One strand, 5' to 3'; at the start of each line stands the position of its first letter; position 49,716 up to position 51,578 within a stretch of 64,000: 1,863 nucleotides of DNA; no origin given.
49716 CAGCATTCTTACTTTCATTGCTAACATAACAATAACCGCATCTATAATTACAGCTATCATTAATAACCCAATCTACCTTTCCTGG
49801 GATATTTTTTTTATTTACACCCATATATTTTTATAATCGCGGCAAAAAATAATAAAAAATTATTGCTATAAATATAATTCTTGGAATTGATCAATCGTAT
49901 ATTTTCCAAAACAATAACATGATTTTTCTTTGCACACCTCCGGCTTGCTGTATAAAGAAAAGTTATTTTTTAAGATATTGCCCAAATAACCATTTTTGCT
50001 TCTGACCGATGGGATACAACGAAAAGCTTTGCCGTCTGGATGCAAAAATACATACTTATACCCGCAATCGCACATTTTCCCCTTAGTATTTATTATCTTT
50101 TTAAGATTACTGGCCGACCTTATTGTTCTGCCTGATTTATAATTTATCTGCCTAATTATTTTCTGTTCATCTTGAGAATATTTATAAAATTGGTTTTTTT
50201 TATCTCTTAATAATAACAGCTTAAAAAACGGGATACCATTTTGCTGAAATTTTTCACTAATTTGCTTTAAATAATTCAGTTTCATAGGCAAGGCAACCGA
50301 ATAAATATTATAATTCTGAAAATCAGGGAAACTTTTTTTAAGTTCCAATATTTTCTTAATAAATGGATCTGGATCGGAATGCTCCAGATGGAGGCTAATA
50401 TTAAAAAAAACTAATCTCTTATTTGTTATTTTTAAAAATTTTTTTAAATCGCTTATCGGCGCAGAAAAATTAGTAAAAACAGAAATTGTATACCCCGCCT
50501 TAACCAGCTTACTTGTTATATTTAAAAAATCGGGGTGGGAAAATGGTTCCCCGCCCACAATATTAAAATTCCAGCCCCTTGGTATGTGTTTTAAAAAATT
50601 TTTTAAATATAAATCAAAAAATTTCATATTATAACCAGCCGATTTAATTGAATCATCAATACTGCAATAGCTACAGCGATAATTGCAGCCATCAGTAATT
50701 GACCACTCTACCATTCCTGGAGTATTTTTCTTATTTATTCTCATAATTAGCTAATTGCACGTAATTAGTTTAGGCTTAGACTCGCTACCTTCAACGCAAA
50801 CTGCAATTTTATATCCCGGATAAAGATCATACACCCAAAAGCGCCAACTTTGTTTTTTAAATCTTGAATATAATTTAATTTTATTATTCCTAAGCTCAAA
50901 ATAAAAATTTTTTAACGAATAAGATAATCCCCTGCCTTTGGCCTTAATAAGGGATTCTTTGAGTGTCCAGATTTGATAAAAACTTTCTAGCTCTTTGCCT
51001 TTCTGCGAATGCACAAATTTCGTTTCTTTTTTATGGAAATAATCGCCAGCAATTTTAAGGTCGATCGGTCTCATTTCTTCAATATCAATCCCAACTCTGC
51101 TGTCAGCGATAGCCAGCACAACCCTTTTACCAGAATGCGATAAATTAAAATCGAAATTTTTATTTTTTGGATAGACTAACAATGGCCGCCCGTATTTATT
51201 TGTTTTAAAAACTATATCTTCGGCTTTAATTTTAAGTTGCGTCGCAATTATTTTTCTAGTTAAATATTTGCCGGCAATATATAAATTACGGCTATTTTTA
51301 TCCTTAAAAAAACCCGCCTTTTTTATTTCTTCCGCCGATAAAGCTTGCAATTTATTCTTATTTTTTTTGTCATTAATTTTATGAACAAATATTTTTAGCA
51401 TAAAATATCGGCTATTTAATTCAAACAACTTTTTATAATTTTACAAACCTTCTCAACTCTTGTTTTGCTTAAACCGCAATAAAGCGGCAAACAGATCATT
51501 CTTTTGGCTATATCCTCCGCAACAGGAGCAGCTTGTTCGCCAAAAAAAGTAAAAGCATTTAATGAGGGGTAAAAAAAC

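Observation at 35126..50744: Co-directional array of 10 radical SAM (PqqE/anSME-like SPASM/twitch) genes with GT-C, GT4, an A24 peptidase fusion and unknowns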

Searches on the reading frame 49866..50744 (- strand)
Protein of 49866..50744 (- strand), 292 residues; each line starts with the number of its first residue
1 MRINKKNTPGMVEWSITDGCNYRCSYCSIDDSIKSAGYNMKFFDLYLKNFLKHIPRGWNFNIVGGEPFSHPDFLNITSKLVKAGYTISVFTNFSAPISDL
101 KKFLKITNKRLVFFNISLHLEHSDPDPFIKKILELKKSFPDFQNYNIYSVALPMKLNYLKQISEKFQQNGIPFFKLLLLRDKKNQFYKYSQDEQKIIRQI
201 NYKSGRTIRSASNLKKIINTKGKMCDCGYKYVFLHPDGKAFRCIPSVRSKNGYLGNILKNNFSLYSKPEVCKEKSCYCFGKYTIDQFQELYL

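Call 4: search_protein_families(library=pfam, proteins=[window:49866-50744:-], max_evalue=0.01)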
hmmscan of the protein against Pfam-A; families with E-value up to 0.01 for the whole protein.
window:49866-50744:- (292 aa): 3 families
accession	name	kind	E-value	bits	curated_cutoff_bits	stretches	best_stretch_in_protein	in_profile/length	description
PF04055.27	Radical_SAM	-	7.6e-11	42.9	29.5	1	15-139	2-126/166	Radical SAM superfamily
PF13353.11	Fer4_12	-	0.00075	20.2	22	1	10-82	5-75/137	4Fe-4S single cluster domain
PF24228.1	CrAss_Ring_1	-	0.00092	19.1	27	1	142-222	54-129/272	Phage tail ring protein 1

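Call 6: search_protein_families(library=ncbifam, proteins=[window:49866-50744:-], max_evalue=0.01)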
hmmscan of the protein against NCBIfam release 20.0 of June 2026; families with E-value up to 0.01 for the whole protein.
window:49866-50744:- (292 aa): 32 families (the best 25 are shown)
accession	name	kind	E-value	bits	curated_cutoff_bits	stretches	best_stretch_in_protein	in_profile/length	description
NF038073.1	rSAM_STM4011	subfamily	3.2e-13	49.6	200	1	19-283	11-258/278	STM4011 family radical SAM protein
NF038283.1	viperin_w_prok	equivalog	1.3e-10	40.9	180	1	11-113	3-109/281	viperin family antiviral radical SAM protein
TIGR04317.1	W_rSAM_matur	equivalog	2.8e-07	30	380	1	16-254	10-266/349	tungsten cofactor oxidoreductase radical SAM maturase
NF050035.1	rSAM_WgK_link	exception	4.6e-07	29.1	650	1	6-93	5-93/367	radical SAM/SPASM peptide maturase WgkB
TIGR04084.1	rSAM_AF0577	subfamily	5.3e-07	28.9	225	0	219-273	218-274/347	TIGR04084 family radical SAM/SPASM domain-containing protein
TIGR04251.1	SCM_rSAM_ScmF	equivalog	6.6e-07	29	400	1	14-123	8-118/353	SynChlorMet cassette radical SAM/SPASM protein ScmF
TIGR04250.1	SCM_rSAM_ScmE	equivalog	9.4e-07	28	400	1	8-108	1-101/358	SynChlorMet cassette radical SAM/SPASM protein ScmE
TIGR04340.1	rSAM_ACGX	hypoth_equivalog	1e-06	28.2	400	1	13-92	6-91/341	radical SAM/SPASM domain protein, ACGX system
NF033640.1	N_Twi_rSAM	subfamily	1.2e-06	27.9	170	1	6-109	107-229/398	twitch domain-containing radical SAM protein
TIGR02495.1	NrdG2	equivalog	2e-06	27.3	131.15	1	17-104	23-109/193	anaerobic ribonucleoside-triphosphate reductase activating protein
TIGR04349.1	rSAM_QueE_gams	hypoth_equivalog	5.9e-06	26.1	300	1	18-100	27-105/210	7-carboxy-7-deazaguanine synthase QueE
TIGR04303.1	GeoRSP_rSAM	equivalog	7.6e-06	25.7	400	1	8-92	3-84/325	GeoRSP system radical SAM/SPASM protein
TIGR04082.1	rSAM_for_selen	equivalog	1.1e-05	24.4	350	1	13-119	202-306/516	thio(seleno)oxazole modification radical SAM maturase SbtM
NF047865.1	rSAM_PapB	equivalog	1.2e-05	24.8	340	0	15-76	8-73/330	PapB family radical SAM/SPASM ranthipeptide maturase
NF001199.0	PRK00164.2-1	equivalog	1.2e-05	24.6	231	1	15-159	17-158/308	GTP 3',8-cyclase MoaA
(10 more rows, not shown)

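Call 80: search_protein_families(library=padloc, proteins=[window:49866-50744:-], max_evalue=0.001)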
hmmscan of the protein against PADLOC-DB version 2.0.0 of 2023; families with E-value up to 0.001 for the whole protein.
window:49866-50744:- (292 aa): 2 families
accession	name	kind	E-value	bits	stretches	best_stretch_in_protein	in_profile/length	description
PDLC02903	pVip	-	4.8e-14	50.4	1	12-118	2-100/257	Viperins not associated with kinases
PDLC02904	pVip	-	4.3e-08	31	1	11-118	4-107/262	Viperins associated with kinases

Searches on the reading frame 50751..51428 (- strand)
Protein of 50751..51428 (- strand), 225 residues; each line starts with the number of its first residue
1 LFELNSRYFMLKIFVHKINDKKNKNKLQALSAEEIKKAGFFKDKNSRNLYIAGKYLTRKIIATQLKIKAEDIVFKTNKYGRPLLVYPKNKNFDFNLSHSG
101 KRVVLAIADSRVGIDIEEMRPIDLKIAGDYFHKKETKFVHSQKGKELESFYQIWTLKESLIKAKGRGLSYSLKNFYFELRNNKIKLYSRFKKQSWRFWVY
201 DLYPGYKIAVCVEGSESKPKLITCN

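Call 5: search_protein_families(library=pfam, proteins=[window:50751-51428:-], max_evalue=0.01)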
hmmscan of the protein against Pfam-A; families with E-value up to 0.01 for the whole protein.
window:50751-51428:- (225 aa): 2 families
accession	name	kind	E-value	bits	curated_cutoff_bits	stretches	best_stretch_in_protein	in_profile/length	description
PF01648.25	ACPS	-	2.7e-18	66.5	25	1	111-211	1-111/111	4'-phosphopantetheinyl transferase superfamily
PF22624.1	AASDHPPT_N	-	5.1e-13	49.6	27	1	26-106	13-96/100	4'-phosphopantetheinyl transferase, N-terminal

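Call 7: search_protein_families(library=ncbifam, proteins=[window:50751-51428:-], max_evalue=0.01)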
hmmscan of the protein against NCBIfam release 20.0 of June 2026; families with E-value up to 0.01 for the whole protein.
window:50751-51428:- (225 aa): 5 families
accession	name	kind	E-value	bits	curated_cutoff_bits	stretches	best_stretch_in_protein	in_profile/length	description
NF042922.1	4PPT_HetI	equivalog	7.6e-26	90.9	370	1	17-218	23-230/235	4'-phosphopantetheinyl transferase HetI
NF047349.1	4PPT_AusB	equivalog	3.8e-21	75.5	225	1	14-175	2-159/205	aureusimine biosynthesis 4'-phosphopantetheinyl transferase AusB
NF007676.0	PRK10351.1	equivalog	9.2e-16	58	174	1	45-166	29-145/195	4'-phosphopantetheinyl transferase AcpT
TIGR00556.1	pantethn_trn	domain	2.9e-11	43.6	45.35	1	111-173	4-71/128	phosphopantetheine--protein transferase domain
NF011255.0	PRK14661.1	equivalog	0.0067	16.3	209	0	112-172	5-65/169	holo-[acyl-carrier-protein] synthase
